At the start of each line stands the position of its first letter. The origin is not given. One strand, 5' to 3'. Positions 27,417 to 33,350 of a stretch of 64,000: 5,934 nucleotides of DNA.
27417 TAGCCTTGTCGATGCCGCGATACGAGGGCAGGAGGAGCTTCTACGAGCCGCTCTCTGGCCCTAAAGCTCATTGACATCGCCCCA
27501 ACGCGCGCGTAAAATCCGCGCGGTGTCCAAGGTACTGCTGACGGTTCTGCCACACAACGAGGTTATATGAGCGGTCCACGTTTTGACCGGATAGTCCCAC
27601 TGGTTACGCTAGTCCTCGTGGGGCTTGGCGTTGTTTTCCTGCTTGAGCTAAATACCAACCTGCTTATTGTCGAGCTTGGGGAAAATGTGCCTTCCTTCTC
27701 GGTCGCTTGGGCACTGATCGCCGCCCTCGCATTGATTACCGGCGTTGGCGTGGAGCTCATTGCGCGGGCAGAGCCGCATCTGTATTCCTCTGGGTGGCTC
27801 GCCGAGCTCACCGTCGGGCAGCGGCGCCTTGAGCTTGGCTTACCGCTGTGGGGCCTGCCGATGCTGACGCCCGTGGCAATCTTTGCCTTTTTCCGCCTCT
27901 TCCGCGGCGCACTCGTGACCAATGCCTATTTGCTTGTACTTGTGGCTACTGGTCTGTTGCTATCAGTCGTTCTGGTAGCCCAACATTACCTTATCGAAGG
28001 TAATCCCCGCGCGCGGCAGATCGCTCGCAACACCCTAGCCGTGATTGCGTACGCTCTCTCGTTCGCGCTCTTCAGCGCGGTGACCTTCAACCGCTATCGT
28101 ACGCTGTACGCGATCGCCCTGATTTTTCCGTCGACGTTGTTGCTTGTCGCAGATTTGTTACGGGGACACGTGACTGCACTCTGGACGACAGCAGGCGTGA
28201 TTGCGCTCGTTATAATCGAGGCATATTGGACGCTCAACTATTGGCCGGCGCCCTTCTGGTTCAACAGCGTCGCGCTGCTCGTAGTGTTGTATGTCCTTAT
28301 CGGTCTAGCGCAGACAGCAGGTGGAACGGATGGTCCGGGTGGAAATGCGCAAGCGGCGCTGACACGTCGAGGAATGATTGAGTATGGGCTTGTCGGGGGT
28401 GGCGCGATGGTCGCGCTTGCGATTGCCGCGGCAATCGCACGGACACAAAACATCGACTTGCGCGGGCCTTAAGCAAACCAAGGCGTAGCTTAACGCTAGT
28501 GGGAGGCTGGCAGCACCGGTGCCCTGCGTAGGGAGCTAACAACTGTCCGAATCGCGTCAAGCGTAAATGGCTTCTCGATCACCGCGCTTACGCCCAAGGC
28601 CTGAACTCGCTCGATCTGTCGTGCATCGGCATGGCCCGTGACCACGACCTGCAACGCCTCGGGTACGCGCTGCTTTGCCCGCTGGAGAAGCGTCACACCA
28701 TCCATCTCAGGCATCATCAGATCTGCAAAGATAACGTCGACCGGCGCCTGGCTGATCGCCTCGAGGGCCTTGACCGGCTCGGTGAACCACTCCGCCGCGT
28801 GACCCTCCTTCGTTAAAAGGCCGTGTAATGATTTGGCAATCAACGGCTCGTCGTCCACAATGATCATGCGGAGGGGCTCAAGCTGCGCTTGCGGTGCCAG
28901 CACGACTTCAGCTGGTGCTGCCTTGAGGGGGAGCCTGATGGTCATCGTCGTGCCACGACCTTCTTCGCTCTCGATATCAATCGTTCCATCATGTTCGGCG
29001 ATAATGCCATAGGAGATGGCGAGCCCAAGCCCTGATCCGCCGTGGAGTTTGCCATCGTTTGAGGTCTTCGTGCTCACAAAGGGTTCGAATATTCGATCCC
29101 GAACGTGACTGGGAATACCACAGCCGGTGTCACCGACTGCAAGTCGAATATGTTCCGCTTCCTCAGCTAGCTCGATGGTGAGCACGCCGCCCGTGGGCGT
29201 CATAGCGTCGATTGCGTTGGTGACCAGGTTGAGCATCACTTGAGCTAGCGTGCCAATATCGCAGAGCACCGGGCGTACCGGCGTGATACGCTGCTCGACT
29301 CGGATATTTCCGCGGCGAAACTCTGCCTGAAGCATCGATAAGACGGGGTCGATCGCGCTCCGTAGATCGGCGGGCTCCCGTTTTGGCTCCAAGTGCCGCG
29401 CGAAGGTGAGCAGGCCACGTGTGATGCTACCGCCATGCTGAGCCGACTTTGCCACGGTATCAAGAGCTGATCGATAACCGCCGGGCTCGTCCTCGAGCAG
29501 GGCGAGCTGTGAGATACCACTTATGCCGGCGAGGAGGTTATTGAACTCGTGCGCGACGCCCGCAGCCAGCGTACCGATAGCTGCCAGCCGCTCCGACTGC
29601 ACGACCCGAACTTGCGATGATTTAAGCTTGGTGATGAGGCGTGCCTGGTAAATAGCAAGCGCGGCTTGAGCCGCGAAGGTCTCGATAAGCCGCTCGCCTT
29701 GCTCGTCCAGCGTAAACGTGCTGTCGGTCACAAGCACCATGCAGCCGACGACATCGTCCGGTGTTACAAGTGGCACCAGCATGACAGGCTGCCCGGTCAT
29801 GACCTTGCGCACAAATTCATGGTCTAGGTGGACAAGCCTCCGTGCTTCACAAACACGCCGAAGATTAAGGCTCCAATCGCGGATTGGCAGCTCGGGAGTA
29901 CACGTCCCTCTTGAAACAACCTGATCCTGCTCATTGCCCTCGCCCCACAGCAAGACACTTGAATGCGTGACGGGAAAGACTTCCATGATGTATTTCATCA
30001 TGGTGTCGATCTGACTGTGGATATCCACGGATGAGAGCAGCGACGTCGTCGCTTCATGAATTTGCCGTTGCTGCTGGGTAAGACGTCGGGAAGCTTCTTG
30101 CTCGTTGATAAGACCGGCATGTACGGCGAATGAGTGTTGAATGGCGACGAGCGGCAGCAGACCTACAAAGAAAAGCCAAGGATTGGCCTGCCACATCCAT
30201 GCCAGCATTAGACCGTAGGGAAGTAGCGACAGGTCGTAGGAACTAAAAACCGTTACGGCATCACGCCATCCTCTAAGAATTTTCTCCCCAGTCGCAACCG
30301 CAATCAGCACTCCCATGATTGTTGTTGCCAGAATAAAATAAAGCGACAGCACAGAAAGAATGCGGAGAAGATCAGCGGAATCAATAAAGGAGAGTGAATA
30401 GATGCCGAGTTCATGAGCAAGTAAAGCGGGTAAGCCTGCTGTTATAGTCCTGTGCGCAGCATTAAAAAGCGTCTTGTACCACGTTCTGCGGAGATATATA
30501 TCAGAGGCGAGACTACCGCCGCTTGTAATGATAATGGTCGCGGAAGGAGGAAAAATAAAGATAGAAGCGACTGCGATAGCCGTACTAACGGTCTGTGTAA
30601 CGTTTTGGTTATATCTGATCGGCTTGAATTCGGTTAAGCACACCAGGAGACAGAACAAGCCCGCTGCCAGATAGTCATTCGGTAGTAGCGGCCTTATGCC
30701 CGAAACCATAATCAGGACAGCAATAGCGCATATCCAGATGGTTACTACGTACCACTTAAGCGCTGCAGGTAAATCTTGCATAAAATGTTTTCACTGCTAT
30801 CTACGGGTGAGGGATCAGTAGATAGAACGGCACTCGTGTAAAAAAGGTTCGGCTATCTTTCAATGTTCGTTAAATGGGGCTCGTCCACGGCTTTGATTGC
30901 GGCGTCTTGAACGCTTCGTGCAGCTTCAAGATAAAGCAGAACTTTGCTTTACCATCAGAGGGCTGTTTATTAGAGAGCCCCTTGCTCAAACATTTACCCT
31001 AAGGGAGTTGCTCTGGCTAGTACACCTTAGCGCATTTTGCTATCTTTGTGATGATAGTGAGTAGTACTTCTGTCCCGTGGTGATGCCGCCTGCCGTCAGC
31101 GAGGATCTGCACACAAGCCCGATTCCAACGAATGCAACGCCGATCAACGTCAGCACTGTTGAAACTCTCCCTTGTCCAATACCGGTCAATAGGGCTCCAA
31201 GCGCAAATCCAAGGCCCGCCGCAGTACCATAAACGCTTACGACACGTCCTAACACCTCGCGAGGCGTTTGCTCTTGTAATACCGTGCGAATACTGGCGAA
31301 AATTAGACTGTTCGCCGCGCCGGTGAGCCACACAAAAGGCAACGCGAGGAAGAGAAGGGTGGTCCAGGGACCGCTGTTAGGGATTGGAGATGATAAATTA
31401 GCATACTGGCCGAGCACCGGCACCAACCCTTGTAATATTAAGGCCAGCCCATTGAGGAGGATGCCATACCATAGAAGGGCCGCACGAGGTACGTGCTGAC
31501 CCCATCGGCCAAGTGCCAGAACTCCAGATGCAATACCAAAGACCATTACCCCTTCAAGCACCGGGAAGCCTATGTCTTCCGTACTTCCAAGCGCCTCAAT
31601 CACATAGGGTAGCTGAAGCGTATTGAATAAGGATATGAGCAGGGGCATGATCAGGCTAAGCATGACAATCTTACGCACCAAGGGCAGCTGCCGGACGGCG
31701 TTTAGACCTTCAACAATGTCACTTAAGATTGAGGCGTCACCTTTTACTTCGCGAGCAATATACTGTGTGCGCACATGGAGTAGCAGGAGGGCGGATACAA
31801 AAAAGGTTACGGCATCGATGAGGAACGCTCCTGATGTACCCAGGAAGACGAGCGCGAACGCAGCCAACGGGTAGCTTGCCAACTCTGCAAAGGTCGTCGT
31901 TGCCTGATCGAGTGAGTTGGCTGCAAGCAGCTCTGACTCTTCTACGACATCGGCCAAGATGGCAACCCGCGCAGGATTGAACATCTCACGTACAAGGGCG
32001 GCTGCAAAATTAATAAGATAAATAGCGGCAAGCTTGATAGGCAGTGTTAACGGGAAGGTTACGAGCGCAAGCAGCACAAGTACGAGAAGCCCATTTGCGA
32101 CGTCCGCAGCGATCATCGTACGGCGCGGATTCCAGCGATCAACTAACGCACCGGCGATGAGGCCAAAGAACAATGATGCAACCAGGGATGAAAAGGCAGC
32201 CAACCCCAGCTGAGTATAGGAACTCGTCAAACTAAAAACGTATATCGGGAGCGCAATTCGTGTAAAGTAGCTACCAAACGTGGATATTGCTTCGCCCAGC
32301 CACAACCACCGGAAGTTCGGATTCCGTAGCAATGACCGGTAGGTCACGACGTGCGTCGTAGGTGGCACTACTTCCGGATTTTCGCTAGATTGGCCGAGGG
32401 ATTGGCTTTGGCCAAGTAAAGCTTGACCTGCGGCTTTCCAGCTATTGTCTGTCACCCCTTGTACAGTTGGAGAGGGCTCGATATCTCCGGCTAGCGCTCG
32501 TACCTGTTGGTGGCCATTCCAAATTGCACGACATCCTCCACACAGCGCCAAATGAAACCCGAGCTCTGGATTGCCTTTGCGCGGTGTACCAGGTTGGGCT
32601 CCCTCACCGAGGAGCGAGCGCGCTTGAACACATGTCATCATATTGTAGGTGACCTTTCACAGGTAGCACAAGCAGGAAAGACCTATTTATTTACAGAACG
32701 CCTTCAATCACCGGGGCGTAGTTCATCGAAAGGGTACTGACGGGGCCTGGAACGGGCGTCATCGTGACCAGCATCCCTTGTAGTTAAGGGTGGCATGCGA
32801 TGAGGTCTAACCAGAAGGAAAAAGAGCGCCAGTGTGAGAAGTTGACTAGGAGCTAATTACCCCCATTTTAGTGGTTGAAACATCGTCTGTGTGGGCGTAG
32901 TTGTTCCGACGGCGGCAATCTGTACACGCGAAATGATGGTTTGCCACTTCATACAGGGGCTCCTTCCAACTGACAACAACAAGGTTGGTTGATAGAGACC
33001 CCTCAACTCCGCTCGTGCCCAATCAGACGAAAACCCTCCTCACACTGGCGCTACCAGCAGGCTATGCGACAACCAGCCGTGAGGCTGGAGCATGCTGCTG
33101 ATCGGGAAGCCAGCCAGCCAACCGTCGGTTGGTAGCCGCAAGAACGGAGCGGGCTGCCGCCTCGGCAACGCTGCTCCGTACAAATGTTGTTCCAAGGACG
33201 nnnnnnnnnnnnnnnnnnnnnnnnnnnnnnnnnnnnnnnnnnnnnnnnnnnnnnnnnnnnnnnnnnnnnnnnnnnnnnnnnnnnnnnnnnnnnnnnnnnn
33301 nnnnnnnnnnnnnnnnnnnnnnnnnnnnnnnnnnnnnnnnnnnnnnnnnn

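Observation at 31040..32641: zf-HC2 anti-sigma-like N-terminus fused in frame to a 12-TM MFS transporter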

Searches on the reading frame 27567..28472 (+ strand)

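Call 87: search_protein_families(library=ncbifam, proteins=[window:27567-28472:+], max_evalue=0.1)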
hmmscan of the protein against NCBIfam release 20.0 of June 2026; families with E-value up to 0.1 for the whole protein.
window:27567-28472:+ (301 aa): 1 family
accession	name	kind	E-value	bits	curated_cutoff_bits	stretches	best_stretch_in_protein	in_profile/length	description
NF008204.0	PRK10964.1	equivalog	0.026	13.6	437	1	110-188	76-155/322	lipopolysaccharide heptosyltransferase RfaC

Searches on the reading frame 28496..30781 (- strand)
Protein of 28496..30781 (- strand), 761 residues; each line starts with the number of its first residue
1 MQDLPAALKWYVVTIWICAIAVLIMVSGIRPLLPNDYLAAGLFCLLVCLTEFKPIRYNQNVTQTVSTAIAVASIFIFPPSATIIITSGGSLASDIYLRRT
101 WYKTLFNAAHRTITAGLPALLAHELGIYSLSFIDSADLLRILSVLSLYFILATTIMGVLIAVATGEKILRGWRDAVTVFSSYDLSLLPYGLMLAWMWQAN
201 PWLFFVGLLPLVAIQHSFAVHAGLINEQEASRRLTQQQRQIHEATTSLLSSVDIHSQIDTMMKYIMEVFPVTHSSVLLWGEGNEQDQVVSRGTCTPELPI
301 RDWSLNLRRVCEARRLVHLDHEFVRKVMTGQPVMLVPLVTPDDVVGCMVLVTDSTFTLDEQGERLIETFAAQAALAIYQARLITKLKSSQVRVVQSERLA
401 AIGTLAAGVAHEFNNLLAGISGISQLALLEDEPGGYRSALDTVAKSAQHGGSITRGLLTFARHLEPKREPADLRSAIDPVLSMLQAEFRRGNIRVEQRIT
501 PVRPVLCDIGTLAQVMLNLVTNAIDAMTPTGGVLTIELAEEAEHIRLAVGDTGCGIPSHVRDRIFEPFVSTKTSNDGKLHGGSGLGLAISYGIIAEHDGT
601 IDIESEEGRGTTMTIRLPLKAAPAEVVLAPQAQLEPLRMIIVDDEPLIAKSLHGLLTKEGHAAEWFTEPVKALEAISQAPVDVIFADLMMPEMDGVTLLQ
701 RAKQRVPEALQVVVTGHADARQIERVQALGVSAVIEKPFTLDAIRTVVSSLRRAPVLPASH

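Call 87: search_protein_families(library=ncbifam, proteins=[window:28496-30781:-], max_evalue=0.1)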
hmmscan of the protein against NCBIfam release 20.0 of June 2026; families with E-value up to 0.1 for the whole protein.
window:28496-30781:- (761 aa): 165 families (the best 25 are shown)
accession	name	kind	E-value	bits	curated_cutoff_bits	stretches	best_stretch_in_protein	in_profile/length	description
NF052574.1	HisKinEspCMyxo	equivalog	2.1e-54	184.9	1200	1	379-747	394-778/785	serine histidine kinase EspC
NF046020.1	HisKinCckABruc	equivalog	3.2e-51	174.2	1000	2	376-622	454-710/868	cell cycle histidine kinase CckA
NF008468.0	PRK11360.1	equivalog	3.4e-51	174.4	646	1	379-622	373-611/616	two-component system sensor histidine kinase AtoS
NF010076.0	PRK13557.1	subfamily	3.2e-46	157.9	631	1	389-743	150-524/540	histidine kinase famiy protein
TIGR02956.1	TMAO_torS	equivalog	1.3e-45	155.9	676.5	1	403-747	465-815/967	TMAO reductase system sensor histidine kinase/response regulator TorS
NF010411.0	PRK13837.1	equivalog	1.3e-45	155.7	647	1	340-748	387-808/828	two-component system VirA-like sensor kinase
NF052573.1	HisKinEspAMyxo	equivalog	1.4e-45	155.6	1400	1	376-749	358-747/755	serine histidine kinase EspA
NF046026.1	HisKinCckACaul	equivalog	1.3e-43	149.1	1000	1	383-727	283-651/678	cell cycle histidine kinase CckA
NF038348.1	T2SS_HK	subfamily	1.7e-40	139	450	2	452-619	413-573/574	histidine kinase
NF007688.0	PRK10364.1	equivalog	2.2e-40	138.8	479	1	373-621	210-453/460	two-component system sensor histidine kinase ZraS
NF008302.0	PRK11091.1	equivalog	7.4e-39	133.6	838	1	381-751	264-642/779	aerobic respiration two-component sensor histidine kinase ArcB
NF041947.1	LuxQ_Vibrio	equivalog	1.2e-36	126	1200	1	383-745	452-832/843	quorum-sensing autoinducer 2 sensor kinase/phosphatase LuxQ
NF053867.1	SprKinKinDBac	equivalog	3.1e-35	121.6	775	1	395-620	279-498/500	sporulation kinase KinD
NF008099.0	PRK10841.1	equivalog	1e-34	119.5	920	2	508-622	582-693/949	two-component system sensor histidine kinase RcsC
NF008318.0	PRK11107.1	equivalog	2e-33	115.6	890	2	407-628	298-527/920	two-component sensor histidine kinase BarA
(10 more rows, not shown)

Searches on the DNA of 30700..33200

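Call 73: search_rna_families(source=window, start=30700, end=33200, threshold=evalue, max_evalue=1)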
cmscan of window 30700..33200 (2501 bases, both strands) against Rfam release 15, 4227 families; matches with E-value up to 1: 0.
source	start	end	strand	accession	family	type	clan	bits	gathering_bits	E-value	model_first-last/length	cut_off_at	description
